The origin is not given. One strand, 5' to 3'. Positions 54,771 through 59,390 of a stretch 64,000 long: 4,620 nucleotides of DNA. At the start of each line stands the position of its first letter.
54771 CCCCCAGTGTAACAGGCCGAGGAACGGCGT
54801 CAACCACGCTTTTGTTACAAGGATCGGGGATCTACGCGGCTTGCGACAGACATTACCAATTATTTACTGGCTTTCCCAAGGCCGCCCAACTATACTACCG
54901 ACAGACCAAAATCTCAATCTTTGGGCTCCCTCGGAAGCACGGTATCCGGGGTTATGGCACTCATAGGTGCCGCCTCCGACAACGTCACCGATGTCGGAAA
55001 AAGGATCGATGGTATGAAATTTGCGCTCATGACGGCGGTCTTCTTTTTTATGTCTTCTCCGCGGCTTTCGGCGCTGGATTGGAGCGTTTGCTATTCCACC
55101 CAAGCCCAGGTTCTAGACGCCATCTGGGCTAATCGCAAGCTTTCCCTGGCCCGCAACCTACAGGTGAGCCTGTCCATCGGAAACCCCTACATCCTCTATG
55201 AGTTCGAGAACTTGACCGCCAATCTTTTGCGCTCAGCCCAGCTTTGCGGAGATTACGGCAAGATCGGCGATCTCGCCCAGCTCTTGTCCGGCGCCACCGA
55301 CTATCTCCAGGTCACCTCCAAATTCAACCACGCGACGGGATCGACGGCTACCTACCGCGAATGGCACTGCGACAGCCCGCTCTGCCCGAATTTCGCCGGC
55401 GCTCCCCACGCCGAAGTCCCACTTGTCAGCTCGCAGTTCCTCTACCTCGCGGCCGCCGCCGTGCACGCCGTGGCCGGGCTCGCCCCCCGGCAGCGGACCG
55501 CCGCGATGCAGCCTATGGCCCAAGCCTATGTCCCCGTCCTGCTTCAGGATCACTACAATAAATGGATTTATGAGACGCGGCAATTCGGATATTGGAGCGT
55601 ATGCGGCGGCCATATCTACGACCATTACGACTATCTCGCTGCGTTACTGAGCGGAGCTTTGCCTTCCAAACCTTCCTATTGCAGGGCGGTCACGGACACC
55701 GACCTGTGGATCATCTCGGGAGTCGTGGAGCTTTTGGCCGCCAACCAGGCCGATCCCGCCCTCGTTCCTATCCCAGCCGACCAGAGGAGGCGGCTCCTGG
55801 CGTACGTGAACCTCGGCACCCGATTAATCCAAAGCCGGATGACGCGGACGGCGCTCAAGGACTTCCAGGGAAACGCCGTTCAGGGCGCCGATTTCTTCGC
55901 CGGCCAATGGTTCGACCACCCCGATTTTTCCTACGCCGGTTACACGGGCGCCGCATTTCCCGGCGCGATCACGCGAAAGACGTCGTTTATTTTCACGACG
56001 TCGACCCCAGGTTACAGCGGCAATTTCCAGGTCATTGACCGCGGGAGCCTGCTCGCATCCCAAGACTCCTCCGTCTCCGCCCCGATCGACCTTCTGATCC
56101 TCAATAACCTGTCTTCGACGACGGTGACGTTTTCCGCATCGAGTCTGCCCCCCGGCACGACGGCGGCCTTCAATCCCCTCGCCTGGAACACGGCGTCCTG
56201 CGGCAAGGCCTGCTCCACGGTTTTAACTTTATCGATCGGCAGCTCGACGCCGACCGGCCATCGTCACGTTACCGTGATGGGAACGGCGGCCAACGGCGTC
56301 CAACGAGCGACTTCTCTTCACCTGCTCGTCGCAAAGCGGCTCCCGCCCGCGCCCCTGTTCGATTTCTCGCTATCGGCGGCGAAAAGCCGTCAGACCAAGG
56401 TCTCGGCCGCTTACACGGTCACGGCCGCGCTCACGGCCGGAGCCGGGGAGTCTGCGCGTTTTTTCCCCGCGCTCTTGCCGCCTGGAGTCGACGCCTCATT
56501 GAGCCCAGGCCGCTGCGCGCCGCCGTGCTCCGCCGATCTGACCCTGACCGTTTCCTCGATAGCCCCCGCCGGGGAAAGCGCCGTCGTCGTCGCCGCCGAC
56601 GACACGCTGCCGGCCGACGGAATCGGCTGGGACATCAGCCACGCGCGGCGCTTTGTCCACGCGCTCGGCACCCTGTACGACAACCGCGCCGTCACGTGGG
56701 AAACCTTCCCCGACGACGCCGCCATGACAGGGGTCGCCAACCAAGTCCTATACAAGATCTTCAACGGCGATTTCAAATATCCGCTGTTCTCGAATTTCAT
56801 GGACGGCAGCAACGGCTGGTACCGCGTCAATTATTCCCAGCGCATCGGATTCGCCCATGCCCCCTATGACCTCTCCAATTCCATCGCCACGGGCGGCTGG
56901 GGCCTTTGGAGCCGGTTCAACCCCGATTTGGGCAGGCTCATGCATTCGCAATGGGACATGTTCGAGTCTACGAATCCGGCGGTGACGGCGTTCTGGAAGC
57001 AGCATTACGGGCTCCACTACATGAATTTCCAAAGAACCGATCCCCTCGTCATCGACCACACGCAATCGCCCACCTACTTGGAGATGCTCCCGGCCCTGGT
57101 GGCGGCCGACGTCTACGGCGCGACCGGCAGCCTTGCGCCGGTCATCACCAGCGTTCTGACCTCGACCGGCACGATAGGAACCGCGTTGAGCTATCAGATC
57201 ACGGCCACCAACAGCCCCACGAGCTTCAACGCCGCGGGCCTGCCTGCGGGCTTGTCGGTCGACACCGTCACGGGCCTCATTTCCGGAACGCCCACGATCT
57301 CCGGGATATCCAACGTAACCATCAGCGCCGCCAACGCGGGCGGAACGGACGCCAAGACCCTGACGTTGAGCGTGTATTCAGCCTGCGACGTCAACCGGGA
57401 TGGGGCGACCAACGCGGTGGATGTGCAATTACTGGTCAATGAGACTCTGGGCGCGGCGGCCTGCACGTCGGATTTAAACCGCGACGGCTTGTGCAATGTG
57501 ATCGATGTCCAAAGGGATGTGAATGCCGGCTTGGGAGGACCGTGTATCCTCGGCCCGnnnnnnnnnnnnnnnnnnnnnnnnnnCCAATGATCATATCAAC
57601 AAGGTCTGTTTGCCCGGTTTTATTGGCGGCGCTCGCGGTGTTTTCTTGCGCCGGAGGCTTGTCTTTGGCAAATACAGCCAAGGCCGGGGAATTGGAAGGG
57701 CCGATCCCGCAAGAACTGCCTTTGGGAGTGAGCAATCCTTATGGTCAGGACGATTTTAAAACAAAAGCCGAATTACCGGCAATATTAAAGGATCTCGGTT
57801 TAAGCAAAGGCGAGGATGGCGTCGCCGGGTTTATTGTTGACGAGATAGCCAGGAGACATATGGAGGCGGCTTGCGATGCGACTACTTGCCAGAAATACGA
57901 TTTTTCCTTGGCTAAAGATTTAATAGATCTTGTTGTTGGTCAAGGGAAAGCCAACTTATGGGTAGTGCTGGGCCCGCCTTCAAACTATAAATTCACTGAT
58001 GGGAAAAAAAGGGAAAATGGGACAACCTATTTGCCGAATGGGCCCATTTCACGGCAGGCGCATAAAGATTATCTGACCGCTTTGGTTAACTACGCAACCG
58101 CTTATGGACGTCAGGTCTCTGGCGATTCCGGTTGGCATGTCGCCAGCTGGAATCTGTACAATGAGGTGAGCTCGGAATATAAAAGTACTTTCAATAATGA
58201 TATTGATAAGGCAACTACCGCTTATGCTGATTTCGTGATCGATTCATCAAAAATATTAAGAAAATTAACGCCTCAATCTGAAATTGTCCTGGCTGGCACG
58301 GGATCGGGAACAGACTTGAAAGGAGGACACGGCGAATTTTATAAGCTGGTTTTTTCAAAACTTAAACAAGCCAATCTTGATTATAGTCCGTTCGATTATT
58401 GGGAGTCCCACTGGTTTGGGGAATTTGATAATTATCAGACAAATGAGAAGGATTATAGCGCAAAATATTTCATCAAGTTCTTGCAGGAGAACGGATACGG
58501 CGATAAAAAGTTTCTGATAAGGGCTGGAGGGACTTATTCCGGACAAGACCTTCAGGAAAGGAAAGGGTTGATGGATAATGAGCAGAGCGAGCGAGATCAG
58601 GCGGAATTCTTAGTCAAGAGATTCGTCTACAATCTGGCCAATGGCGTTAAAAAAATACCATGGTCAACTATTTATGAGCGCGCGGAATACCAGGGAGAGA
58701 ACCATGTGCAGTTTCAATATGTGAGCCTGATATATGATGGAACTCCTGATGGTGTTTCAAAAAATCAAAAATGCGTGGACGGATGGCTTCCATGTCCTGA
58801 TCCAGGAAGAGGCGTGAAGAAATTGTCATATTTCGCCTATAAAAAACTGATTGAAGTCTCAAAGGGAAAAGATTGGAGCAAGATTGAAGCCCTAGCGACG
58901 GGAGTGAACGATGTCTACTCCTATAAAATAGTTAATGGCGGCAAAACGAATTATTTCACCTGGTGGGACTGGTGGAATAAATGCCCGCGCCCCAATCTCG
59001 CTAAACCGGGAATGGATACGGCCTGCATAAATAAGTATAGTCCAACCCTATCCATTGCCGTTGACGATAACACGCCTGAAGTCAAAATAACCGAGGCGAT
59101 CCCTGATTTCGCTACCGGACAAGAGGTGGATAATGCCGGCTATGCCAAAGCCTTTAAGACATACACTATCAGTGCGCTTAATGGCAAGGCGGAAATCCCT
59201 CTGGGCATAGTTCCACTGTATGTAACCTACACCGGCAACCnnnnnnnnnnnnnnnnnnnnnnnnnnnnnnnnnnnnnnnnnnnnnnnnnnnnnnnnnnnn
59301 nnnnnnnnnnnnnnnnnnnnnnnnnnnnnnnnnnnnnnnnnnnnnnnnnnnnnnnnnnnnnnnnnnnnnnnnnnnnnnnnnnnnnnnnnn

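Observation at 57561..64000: Intragenic GC mosaic: about 33-40% GC catalytic modules spliced in frame to about 65% GC Ig/FN3/dockerin modules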

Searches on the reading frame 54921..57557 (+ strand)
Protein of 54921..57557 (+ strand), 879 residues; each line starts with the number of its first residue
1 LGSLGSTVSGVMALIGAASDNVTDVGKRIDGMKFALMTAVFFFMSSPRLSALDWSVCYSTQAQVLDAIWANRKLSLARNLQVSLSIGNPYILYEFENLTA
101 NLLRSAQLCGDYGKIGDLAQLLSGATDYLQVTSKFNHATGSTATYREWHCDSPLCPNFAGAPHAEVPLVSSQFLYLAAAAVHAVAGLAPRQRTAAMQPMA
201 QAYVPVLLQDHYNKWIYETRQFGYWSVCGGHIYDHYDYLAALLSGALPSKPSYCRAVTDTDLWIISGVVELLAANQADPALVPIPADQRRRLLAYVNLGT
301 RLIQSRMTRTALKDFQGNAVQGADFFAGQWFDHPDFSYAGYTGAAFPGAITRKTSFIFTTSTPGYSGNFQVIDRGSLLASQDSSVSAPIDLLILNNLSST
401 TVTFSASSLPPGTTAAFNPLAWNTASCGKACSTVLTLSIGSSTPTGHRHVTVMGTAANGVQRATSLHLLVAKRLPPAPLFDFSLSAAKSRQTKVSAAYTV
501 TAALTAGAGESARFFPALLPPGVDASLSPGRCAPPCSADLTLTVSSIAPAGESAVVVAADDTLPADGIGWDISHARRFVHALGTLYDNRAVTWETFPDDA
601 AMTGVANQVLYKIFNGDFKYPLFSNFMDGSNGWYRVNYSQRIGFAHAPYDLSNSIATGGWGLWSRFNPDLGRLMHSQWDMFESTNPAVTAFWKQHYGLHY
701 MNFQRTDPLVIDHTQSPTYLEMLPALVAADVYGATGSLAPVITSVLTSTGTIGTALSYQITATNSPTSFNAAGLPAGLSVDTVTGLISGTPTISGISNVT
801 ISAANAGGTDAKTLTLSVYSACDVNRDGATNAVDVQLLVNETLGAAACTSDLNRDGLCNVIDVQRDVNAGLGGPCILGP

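Call 6: search_protein_families(library=pfam, proteins=[window:54921-57557:+], max_evalue=0.01)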
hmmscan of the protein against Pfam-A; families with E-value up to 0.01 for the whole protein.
window:54921-57557:+ (879 aa): 2 families
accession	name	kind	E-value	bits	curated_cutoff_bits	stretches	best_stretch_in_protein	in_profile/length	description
PF05345.18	He_PIG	-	1.5e-08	35.4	24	1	739-818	1-95/96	Putative Ig domain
PF00404.24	Dockerin_1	-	0.00021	21.8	22.9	1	823-864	3-50/57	Dockerin type I domain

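Call 39: search_protein_families(library=pfam, proteins=[window:54921-57110:+], max_evalue=0.01)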
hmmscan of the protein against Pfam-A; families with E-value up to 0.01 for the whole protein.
window:54921-57110:+ (730 aa): 0 families

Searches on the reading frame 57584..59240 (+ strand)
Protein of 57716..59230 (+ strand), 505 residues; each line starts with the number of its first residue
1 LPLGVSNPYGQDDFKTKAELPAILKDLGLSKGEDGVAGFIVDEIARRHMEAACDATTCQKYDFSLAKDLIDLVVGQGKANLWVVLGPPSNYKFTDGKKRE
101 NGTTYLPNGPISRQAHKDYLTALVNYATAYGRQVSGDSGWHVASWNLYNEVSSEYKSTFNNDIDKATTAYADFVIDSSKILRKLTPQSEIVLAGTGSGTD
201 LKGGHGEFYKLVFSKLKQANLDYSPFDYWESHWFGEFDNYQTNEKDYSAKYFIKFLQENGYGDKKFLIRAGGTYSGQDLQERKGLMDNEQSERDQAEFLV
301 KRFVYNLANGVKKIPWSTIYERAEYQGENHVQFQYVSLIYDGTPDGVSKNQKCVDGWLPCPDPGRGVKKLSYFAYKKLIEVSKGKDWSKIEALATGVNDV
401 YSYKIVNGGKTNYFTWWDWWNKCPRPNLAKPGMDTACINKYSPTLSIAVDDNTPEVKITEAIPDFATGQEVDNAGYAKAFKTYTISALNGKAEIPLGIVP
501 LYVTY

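Call 40: search_solved_structures(query=window:57680-59240:+, max_evalue=1)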
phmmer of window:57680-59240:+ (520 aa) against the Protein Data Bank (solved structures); distinct sequences matched with E-value up to 1: 0.

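Call 50: predict_structure(alignment_id=A2)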
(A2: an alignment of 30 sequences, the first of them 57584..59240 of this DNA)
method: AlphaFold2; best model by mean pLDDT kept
length: 552 residues; sequences in the alignment: 30
mean_pLDDT: 86.1   pTM: 0.87
mean pLDDT of the five models: 86.1, 84.8, 83.6, 82.7, 78.5
residues with pLDDT >= 90: 351; 70-90: 126; 50-70: 31; < 50: 44
segments of 3 or more residues with pLDDT < 50: 1-40, 99-102
pLDDT, mean of each block of 10 residues (from residue 1): 39 38 34 40 83 81 95 91 93 66 76 96 96 71 64 85 95 97 96 86 91 97 98 93 92 98 97 94 94 97 97 89 90 94 97 96 85 86 79 64 84 98 91 93 96 92 92 79 95 93 97 96 97 95 95 66
secondary structure, 60 per line:
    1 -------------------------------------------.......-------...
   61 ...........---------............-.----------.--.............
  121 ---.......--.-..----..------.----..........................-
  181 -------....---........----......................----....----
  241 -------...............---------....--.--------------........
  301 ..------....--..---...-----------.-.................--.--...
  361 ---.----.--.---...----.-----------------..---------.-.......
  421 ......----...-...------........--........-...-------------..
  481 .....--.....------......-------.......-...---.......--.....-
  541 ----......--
elements in order: E44-50 H58-71 E81-89 H108-120 E124-130 H154-179 E188-191 H195-202 H207-228 E233-236 H248-262 E272-275 H293-302 E309-312 E320-322 H336-352 E358-360 H414-426 E435-437 E444-451 E454-461 H479-485 E488-492 E499-504 H512-518 E526-532 E535-539 E545-550

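Call 55: fold_search(model_id=the predicted structure, library=pdb)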
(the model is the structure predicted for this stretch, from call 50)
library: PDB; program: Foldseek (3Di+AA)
matches with E <= 10: 1559; with E <= 0.001: 582
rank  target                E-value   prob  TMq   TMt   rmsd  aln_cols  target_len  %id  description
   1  5bx9                  7.8e-17  1.00  0.53  0.69   6.1       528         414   13  Structure of PslG from Pseudomonas aeruginosa (released 2015-10-07)
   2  4zn2_A                2.1e-16  1.00  0.53  0.69   5.6       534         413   13  Glycosyl hydrolase from Pseudomonas aeruginosa (released 2016-01-06)
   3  9g17_A                3.5e-16  1.00  0.54  0.69   5.6       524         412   14  Structure of PslG with a covalently- bound pentasaccharide (released 2025-03-05)
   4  5z3k_A                6.1e-13  1.00  0.52  0.59   8.1       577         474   12  Crystal structure of glucosidase from Croceicoccus marinus at 1.8 Angstrom resolution (released 2019-01-23)
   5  5z3k_B                1.0e-12  1.00  0.53  0.59   7.3       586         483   11  Crystal structure of glucosidase from Croceicoccus marinus at 1.8 Angstrom resolution (released 2019-01-23)
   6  1pz2_A                1.6e-12  1.00  0.49  0.54   6.9       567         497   10  Crystal structure of a transient covalent reaction intermediate of a family 51 alpha-L-arabinofuranosidase (released 2003-10-07)
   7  8idp_D                1.5e-11  1.00  0.51  0.61   6.9       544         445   12  Crystal structure of reducing-end xylose-releasing exoxylanase in GH30 from Talaromyces cellulolyticus (released 2023-05-17)
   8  6zta_A                2.6e-11  1.00  0.49  0.54   7.7       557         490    9  X-ray structure of mutated arabinofuranosidase (released 2021-02-10)
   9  8idq_B                2.8e-11  1.00  0.49  0.59   7.2       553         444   11  Crystal structure of reducing-end xylose-releasing exoxylanase in GH30 from Talaromyces cellulolyticus with xylose (released 2023-05-17)
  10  4fmv                  3.0e-11  1.00  0.47  0.63   6.9       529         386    9  Crystal Structure Analysis of a GH30 Endoxylanase from Clostridium papyrosolvens C71 (released 2013-06-19)
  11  3ug3_C                7.1e-11  1.00  0.49  0.55   8.1       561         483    8  Crystal structure of alpha-L-arabinofuranosidase from Thermotoga maritima ligand free form (released 2012-03-07)
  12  3ug3_D                2.5e-10  1.00  0.48  0.54   7.5       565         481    7  Crystal structure of alpha-L-arabinofuranosidase from Thermotoga maritima ligand free form (released 2012-03-07)
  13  5cxp                  3.0e-10  1.00  0.48  0.65   6.4       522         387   13  X-ray crystallographic protein structure of the glycoside hydrolase family 30 subfamily 8 xylanase, Xyn30A, from Clostri (released 2016-08-10)
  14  8idp_A                4.0e-10  1.00  0.48  0.57   7.4       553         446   11  Crystal structure of reducing-end xylose-releasing exoxylanase in GH30 from Talaromyces cellulolyticus (released 2023-05-17)
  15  4qaw_H                4.3e-10  1.00  0.47  0.48   6.7       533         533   10  Structure of modular Xyn30D from Paenibacillus barcinonensis (released 2014-10-08)
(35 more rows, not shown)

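Call 77: search_dna_similar(query=window:57716-59230:+, collection=phages, mode=protein, max_rows=8)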
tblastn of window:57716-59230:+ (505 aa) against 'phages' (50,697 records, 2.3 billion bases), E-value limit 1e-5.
No match.
